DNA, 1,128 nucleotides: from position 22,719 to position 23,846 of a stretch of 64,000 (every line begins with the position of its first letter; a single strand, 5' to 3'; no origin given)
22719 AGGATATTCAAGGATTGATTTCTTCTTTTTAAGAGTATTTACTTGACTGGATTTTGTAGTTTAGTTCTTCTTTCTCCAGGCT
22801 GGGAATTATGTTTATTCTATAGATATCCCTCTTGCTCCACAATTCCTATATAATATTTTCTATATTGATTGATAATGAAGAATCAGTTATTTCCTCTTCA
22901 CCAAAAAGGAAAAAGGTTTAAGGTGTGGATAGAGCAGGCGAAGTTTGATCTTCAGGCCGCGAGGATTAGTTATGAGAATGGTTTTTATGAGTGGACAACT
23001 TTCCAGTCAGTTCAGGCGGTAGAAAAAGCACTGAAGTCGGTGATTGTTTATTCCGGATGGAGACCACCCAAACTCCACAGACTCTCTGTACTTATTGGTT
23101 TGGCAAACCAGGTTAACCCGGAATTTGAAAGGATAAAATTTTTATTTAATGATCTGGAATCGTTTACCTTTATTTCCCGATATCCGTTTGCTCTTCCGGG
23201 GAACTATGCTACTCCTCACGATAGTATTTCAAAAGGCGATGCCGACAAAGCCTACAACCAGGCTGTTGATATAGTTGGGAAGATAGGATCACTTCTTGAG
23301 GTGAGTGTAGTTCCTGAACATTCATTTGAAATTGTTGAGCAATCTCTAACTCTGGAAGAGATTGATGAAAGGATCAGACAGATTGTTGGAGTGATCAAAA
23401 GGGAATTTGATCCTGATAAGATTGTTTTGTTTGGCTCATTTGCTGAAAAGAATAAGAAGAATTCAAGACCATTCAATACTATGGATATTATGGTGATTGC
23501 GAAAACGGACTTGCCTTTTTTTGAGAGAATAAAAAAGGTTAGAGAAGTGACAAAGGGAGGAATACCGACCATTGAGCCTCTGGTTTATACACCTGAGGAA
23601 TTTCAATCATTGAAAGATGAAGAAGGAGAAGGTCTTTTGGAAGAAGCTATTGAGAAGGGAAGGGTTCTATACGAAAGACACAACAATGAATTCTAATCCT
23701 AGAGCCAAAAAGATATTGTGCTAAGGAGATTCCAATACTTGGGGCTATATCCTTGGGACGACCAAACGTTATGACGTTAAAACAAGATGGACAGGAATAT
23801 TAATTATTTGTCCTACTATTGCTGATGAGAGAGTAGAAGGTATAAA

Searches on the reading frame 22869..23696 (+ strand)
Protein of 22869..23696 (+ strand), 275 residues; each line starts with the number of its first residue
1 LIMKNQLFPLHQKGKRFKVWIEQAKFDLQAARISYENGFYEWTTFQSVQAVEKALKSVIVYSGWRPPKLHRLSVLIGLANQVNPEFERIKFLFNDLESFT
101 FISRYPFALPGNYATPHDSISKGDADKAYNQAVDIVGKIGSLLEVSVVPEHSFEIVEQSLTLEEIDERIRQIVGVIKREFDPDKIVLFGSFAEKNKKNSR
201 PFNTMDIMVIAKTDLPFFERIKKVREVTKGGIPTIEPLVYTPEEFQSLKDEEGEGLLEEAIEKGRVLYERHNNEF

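Call 3: search_protein_families(library=pfam, proteins=[window:22869-23696:+], max_evalue=1)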
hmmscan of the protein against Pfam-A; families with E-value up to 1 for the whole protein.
window:22869-23696:+ (275 aa): 3 families
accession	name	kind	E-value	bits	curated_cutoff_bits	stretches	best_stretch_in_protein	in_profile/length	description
PF05168.19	HEPN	-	1.3e-23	83.8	22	1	18-136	2-111/117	HEPN domain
PF18765.7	Polbeta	-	1.7e-06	28.6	26.9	1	171-271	2-91/93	Polymerase beta, Nucleotidyltransferase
PF01909.29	NTP_transf_2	-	0.11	13.4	21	1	169-215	1-44/93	Nucleotidyltransferase domain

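Call 4: search_protein_families(library=ncbifam, proteins=[window:22869-23696:+], max_evalue=1)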
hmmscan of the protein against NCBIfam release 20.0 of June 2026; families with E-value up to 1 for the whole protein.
window:22869-23696:+ (275 aa): 0 families

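Call 6: find_homologous_proteins(query=window:22875-23696:+)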
Query window:22875-23696:+ (273 aa): 172 proteins with E <= 0.001 among 975 candidates; the best 120 are listed.
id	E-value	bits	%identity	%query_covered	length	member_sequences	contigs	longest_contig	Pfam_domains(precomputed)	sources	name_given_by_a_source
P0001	1.2e-165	568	100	94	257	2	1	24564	PF18765.8,PF05168.20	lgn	-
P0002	9.1e-109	381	64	98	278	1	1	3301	PF18765.8,PF05168.20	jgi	jgi:uncharacterized protein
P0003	5.7e-107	375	62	98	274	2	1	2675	PF18765.8,PF05168.20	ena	-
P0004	3.3e-93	330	58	92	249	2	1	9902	PF18765.8,PF05168.20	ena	-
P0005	1.1e-83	299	50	93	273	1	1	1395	PF18765.8,PF05168.20,PF01909.30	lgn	-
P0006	1.9e-82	295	51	99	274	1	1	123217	PF18765.8,PF05168.20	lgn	-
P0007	3.2e-82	294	53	96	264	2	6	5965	PF18765.8,PF05168.20,PF01909.30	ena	-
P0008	5.0e-82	293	51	98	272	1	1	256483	PF18765.8,PF05168.20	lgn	-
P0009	2.4e-81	291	53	94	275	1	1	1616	PF18765.8,PF05168.20,PF01909.30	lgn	-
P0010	2.8e-81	291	50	93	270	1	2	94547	PF18765.8,PF05168.20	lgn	-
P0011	3.2e-81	291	54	93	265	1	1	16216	PF18765.8,PF05168.20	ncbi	-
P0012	6.6e-81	290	54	96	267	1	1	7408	PF18765.8,PF05168.20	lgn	-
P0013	2.0e-80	288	53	94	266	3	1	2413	PF05168.20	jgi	-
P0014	3.6e-80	287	52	95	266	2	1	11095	PF18765.8,PF05168.20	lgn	-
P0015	4.2e-80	287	50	98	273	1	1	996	PF05168.20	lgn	-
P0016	5.4e-80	287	53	95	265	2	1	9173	PF18765.8,PF05168.20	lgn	-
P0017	5.9e-80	287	53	95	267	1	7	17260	PF05168.20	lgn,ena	-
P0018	1.3e-79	286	51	99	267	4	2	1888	PF18765.8,PF05168.20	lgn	-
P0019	1.7e-79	285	52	95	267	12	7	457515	PF05168.20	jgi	jgi:HEPN domain-containing protein/predicted nucleotidyltransferase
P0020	2.4e-79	285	50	98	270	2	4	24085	PF18765.8,PF05168.20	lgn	-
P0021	3.0e-79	284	53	93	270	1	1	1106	PF18765.8,PF05168.20,PF01909.30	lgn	-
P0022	3.8e-79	284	51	95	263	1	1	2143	PF05168.20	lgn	-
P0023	5.1e-79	284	49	98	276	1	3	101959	PF05168.20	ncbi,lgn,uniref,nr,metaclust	ncbi:MAG: HEPN domain protein [candidate division WS6 bacterium OLB20]|uniref:HEPN domain protein n=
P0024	6.5e-79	283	54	94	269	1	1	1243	PF05168.20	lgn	-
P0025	1.2e-78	282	50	95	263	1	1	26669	PF18765.8,PF05168.20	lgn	-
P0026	1.5e-78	282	51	93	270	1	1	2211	PF05168.20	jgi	-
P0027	1.8e-78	282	50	98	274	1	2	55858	PF18765.8,PF05168.20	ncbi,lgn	ncbi:MAG: HEPN domain-containing protein [Candidatus Dojkabacteria bacterium]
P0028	6.0e-78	280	53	93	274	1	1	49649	PF18765.8,PF05168.20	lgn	-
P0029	6.4e-78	280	51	95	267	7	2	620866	PF05168.20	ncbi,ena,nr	ncbi:MAG TPA: HEPN domain-containing protein [Candidatus Dojkabacteria bacterium]|nr:HEPN domain-con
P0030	1.2e-77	279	47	94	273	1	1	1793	PF05168.20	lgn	-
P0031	1.3e-77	279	51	95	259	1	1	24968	PF18765.8,PF05168.20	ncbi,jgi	-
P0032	1.4e-77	279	47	95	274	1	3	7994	PF05168.20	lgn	-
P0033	3.8e-77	277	51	99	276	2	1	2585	PF18765.8,PF05168.20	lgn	-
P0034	3.9e-77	277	51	95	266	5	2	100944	PF05168.20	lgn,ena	-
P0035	5.1e-77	277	50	95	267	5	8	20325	PF05168.20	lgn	-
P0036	7.6e-77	276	51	94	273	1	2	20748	PF05168.20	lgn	-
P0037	1.1e-76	276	50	96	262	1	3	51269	PF05168.20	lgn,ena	-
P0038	1.6e-76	275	51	95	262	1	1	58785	PF05168.20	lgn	-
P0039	2.1e-76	275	47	98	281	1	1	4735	PF05168.20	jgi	-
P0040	2.3e-76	275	47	98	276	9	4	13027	PF18765.8,PF05168.20,PF01909.30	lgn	-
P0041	4.3e-76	274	49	98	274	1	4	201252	PF18765.8,PF05168.20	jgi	jgi:HEPN domain-containing protein/predicted nucleotidyltransferase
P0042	6.4e-76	273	49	96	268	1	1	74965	PF18765.8,PF05168.20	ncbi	-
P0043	6.7e-76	273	49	95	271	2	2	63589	PF18765.8,PF05168.20,PF01909.30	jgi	jgi:HEPN domain-containing protein/predicted nucleotidyltransferase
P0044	8.3e-76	273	49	93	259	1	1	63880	PF05168.20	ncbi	-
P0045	1.1e-75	273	49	94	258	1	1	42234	PF18765.8,PF05168.20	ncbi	-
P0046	1.2e-75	273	48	95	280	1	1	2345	PF05168.20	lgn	-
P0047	2.0e-75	272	51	95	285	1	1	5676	PF18765.8,PF05168.20,PF01909.30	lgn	-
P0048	4.0e-75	271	50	93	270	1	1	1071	PF18765.8,PF05168.20,PF01909.30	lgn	-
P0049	4.1e-75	271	50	93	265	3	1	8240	PF05168.20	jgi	jgi:HEPN domain-containing protein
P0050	4.2e-75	271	50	95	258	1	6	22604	PF18765.8,PF05168.20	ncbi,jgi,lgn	-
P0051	4.7e-75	271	50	93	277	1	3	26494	PF18765.8,PF05168.20,PF01909.30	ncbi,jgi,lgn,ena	-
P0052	6.2e-75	270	48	96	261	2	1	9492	PF18765.8,PF05168.20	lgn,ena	-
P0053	9.3e-75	270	50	93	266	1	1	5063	PF18765.8,PF05168.20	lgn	-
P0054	1.5e-74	269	48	93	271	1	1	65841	PF18765.8,PF05168.20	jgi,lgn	jgi:HEPN domain-containing protein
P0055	2.0e-74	268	48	96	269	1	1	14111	PF05168.20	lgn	-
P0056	2.2e-74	268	47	94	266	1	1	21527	PF18765.8,PF05168.20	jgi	-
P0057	2.5e-74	268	50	95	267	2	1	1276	PF05168.20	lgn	-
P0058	2.7e-74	268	50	93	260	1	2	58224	PF18765.8,PF05168.20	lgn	-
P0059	6.9e-74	267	49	93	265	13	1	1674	PF05168.20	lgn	-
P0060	7.4e-74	267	46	98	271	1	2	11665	PF18765.8,PF05168.20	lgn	-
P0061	1.2e-73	266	48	95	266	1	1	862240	PF18765.8,PF05168.20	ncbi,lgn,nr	ncbi:MAG: hypothetical protein KatS3mg085_243 [Candidatus Dojkabacteria bacterium]|nr:MAG: hypotheti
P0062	1.6e-73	266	48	97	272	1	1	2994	PF18765.8,PF05168.20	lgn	-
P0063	1.7e-73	265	49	95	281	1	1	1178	PF05168.20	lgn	-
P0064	3.9e-73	264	48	94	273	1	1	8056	PF18765.8,PF05168.20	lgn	-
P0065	5.7e-73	264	48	95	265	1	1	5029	PF18765.8,PF05168.20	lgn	-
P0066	1.2e-72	263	49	96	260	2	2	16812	PF05168.20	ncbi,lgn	-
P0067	2.0e-72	262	47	95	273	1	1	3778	PF18765.8,PF05168.20,PF01909.30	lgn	-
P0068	2.8e-72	261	46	95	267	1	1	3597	PF05168.20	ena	-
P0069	3.3e-72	261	48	95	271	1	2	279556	PF05168.20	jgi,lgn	jgi:HEPN domain-containing protein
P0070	3.9e-72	261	48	94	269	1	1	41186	PF18765.8,PF05168.20,PF01909.30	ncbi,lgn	-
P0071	4.0e-72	261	48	96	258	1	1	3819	PF18765.8,PF05168.20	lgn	-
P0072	4.5e-72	261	49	93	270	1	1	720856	PF18765.8,PF05168.20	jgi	jgi:HEPN domain-containing protein/predicted nucleotidyltransferase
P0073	9.4e-72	260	48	93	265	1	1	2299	PF18765.8,PF05168.20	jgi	jgi:HEPN domain-containing protein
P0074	9.9e-72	260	51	92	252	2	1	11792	PF18765.8,PF05168.20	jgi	-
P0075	1.3e-71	259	50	93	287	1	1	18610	PF18765.8,PF05168.20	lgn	-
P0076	1.5e-71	259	47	96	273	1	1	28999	PF05168.20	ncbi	-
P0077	1.6e-71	259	46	93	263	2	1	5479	PF18765.8,PF05168.20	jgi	-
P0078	2.1e-71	259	48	95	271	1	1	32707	PF18765.8,PF05168.20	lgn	-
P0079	2.3e-71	258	48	94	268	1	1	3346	PF18765.8,PF05168.20,PF01909.30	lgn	-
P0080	2.9e-71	258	49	94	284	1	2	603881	PF18765.8,PF05168.20,PF01909.30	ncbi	-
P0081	2.9e-71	258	47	93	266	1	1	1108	PF18765.8,PF05168.20,PF01909.30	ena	-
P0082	3.5e-71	258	47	96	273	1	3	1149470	PF18765.8,PF05168.20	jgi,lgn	jgi:HEPN domain-containing protein/predicted nucleotidyltransferase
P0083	4.0e-71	258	51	93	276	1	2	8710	PF18765.8,PF05168.20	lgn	-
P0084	4.8e-71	257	48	95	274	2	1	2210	PF18765.8,PF05168.20,PF01909.30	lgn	-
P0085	1.3e-70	256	48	95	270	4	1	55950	PF05168.20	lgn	-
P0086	2.1e-70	255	47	97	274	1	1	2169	PF18765.8,PF05168.20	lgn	-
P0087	3.1e-70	255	45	95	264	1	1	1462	PF18765.8,PF05168.20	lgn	-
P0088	4.1e-70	254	48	98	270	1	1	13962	PF05168.20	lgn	-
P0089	4.2e-70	254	48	96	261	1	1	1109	PF05168.20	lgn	-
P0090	7.1e-70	254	48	93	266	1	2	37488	PF18765.8,PF05168.20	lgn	-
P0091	8.6e-70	253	48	94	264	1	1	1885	PF18765.8,PF05168.20,PF01909.30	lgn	-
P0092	1.5e-69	252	46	93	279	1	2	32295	PF18765.8,PF05168.20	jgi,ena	-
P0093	2.9e-69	252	46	98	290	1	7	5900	PF18765.8,PF05168.20,PF01909.30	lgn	-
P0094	3.9e-69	251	46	95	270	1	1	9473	PF05168.20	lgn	-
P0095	6.5e-69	250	47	96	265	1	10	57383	PF18765.8,PF05168.20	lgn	-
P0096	2.2e-68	249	46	95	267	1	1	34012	PF18765.8,PF05168.20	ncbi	ncbi:MAG: HEPN domain-containing protein [Candidatus Dojkabacteria bacterium]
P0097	2.8e-68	248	44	95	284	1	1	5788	PF18765.8,PF05168.20,PF01909.30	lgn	-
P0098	2.8e-68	248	48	93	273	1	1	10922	PF05168.20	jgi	jgi:HEPN domain-containing protein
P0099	4.0e-68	248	48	95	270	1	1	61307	PF18765.8,PF05168.20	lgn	-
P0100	4.4e-68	248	47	95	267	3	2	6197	PF18765.8,PF05168.20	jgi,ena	-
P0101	7.8e-68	247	47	93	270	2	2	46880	PF18765.8,PF05168.20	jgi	jgi:HEPN domain-containing protein/predicted nucleotidyltransferase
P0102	9.5e-68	247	44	99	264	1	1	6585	PF18765.8,PF05168.20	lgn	-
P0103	1.0e-67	247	45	97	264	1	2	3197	PF18765.8,PF05168.20,PF01909.30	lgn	-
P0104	1.1e-67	246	44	95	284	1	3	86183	PF18765.8,PF05168.20,PF01909.30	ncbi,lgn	-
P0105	1.2e-67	246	45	97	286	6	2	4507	PF18765.8,PF05168.20,PF01909.30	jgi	jgi:HEPN domain-containing protein/predicted nucleotidyltransferase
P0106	1.5e-67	246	44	95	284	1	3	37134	PF18765.8,PF05168.20,PF01909.30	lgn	-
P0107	1.5e-67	246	44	95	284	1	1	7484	PF18765.8,PF05168.20,PF01909.30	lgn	-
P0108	1.7e-67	246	46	97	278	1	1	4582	PF18765.8,PF05168.20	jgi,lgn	-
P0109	2.0e-67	246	46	98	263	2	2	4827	PF18765.8,PF05168.20,PF01909.30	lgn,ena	-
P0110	2.7e-67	245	44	95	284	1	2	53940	PF18765.8,PF05168.20,PF01909.30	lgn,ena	-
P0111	3.5e-67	245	46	95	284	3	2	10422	PF18765.8,PF05168.20,PF01909.30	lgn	-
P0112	3.7e-67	245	48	96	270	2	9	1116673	PF05168.20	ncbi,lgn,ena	-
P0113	4.1e-67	245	47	93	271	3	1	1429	PF18765.8,PF05168.20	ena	-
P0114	4.5e-67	244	47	96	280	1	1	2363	PF18765.8,PF05168.20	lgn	-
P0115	4.6e-67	244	44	97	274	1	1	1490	PF18765.8,PF05168.20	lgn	-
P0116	5.1e-67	244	48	91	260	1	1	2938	PF05168.20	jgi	jgi:HEPN domain-containing protein/predicted nucleotidyltransferase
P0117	5.7e-67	244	46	94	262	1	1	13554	PF05168.20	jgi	jgi:HEPN domain-containing protein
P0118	6.6e-67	244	42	94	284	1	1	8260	PF18765.8,PF05168.20,PF01909.30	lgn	-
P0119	7.5e-67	244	46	94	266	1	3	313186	PF05168.20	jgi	jgi:HEPN domain-containing protein/predicted nucleotidyltransferase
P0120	8.1e-67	244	47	94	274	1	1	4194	PF05168.20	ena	-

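Call 8: find_encoding_contigs(protein=P0001, flank=10000, max_places=3)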
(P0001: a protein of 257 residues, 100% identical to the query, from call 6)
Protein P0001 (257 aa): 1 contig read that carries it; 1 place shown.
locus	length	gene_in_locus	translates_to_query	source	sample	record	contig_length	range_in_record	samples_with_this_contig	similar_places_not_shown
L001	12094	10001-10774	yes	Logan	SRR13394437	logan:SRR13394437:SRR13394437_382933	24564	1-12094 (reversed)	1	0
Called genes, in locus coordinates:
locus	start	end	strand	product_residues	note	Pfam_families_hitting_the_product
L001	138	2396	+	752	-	PF01138:RNase_PH, PF03725:RNase_PH_C (weak), PF01138:RNase_PH, PF00013:KH_1 (faint), PF00575:S1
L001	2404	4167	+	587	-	PF03023:MurJ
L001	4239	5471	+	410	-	-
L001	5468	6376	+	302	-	PF06144:DNA_pol3_delta (faint), PF21694:DNA_pol3_delta_C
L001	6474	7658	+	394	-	PF08239:SH3_3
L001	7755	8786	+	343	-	PF00154:RecA_N, PF06745:ATPase (faint), PF08423:Rad51, PF27531:MT3502_N, PF21096:RecA_C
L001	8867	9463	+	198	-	-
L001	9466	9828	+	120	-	-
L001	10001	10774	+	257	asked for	PF05168:HEPN, PF18765:Polbeta (weak)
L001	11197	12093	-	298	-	?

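Call 10: find_related_loci(query=A1, collection=genome_contigs, flank=10000)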
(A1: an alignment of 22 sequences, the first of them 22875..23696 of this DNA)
Query A1 (273 aa) in genome_contigs; peptide patterns used: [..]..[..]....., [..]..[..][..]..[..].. (x = any residue, [..] = any of these).
142 stretches matched a pattern; 126 encode a relative of the query (tblastn E <= 1e-3); the best 80 are kept; 80 distinct loci.
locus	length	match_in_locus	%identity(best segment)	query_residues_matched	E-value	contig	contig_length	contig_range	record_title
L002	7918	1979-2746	52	11-268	1e-84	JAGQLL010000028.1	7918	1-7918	MAG: Candidatus Dojkabacteria bacterium isolate HKST-UBA15 2011-04-20_1_(paired)_contig_320737, whole genome shotgun seq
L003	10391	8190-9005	50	1-270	1e-84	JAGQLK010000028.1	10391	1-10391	MAG: Candidatus Dojkabacteria bacterium isolate HKST-UBA14 NODE_28_length_10391_cov_3.777099, whole genome shotgun seque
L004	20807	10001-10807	49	1-268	2e-84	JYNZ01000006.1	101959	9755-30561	MAG: candidate division WS6 bacterium OLB20 TR69_WS6001CONTIG000006, whole genome shotgun sequence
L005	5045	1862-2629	52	11-268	4e-84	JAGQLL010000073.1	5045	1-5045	MAG: Candidatus Dojkabacteria bacterium isolate HKST-UBA15 2011-04-20_1_(paired)_contig_535074, whole genome shotgun seq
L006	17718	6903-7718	50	1-268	3e-83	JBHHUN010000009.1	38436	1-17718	MAG: Candidatus Dojkabacteria bacterium isolate S.5.sp3_bin.15 NODE_195_length_38436_cov_7.143587, whole genome shotgun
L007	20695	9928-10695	50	11-268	1e-82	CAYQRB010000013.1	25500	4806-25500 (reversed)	MAG TPA_asm: uncultured Candidatus Saccharibacteria bacterium isolate SRP329715_co1_408 genome assembly, contig: NODE_27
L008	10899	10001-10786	48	8-268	1e-82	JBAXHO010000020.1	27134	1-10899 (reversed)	MAG: bacterium isolate ELA325 MAG325_20, whole genome shotgun sequence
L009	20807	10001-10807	48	1-268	5e-82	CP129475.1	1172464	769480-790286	MAG: Candidatus Dojkabacteria bacterium isolate cMAG.21 chromosome, complete genome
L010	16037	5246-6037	49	9-270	8e-81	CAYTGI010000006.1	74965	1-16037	MAG TPA_asm: uncultured Candidatus Saccharibacteria bacterium isolate SRP141376_co3_398 genome assembly, contig: NODE_75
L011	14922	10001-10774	49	11-272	1e-79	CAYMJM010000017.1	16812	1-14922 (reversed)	MAG TPA_asm: uncultured Candidatus Saccharibacteria bacterium isolate binchicken_co173_429 genome assembly, contig: NODE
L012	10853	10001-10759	54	13-267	1e-79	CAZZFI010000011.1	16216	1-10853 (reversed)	MAG TPA_asm: uncultured Candidatus Saccharibacteria bacterium isolate SRP193661_co1_149 genome assembly, contig: NODE_36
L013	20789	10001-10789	48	13-270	3e-79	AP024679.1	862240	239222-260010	MAG: Candidatus Dojkabacteria bacterium KatS3mg085 DNA, complete genome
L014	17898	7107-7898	49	11-268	5e-77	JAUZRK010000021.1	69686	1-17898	MAG: Candidatus Dojkabacteria bacterium isolate GS19_ROV17_BS05-AMOR20_M0215 AMOR20_M0215_contig21, whole genome shotgun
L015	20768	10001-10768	50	11-268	7e-77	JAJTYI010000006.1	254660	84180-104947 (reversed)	MAG: bacterium isolate DTUPAT2 6-Genome5, whole genome shotgun sequence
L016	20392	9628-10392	48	8-266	8e-77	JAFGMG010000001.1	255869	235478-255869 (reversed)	MAG: Candidatus Dojkabacteria bacterium isolate Zod_Metabat.46 k87_70658, whole genome shotgun sequence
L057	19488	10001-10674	35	15-270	3e-29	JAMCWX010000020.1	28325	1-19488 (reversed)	MAG: Chloroflexota bacterium isolate FK_Sedi_B_Bin.47 NODE_5187_length_28325_cov_3.77956, whole genome shotgun sequence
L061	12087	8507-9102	37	18-246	2e-22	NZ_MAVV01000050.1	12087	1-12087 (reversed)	Thermodesulfovibrio sp. N1 contig00050, whole genome shotgun sequence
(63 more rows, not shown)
